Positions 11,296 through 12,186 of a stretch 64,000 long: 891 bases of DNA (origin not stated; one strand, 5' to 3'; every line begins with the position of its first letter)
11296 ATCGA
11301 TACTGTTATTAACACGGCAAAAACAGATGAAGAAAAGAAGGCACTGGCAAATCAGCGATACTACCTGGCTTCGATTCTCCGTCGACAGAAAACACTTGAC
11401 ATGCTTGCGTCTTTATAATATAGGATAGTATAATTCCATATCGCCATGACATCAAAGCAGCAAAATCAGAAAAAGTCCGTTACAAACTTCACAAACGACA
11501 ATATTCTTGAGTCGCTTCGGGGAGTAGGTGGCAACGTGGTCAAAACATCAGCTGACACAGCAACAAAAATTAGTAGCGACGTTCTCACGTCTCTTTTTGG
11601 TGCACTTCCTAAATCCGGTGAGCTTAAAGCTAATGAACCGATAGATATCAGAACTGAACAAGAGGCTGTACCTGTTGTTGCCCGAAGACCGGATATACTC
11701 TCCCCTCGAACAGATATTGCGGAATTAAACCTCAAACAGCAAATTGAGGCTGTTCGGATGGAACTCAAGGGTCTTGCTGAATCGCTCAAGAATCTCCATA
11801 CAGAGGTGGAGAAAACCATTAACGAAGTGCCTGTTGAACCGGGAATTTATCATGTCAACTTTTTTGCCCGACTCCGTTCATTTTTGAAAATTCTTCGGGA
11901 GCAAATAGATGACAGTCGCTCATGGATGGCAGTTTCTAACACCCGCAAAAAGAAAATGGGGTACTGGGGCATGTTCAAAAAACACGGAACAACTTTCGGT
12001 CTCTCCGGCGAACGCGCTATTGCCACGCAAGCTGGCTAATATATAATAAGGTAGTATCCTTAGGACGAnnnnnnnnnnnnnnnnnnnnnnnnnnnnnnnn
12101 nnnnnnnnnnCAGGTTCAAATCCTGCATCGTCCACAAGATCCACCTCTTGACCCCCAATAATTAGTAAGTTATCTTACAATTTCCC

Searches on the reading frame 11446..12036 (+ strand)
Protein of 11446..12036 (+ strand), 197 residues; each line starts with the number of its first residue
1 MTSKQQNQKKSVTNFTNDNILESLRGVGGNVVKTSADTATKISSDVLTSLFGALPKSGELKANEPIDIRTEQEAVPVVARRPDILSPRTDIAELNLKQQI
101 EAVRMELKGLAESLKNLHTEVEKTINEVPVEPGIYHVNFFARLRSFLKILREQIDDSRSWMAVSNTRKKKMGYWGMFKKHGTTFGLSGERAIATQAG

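Call 94: search_protein_families(library=pfam, proteins=[window:11446-12036:+], max_evalue=0.05)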
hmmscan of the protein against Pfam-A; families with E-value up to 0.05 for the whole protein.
window:11446-12036:+ (197 aa): 1 family
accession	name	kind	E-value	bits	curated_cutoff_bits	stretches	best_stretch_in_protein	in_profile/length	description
PF18904.5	DUF5660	-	7e-36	123.2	24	1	95-197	5-109/109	Domain of unknown function (DUF5660)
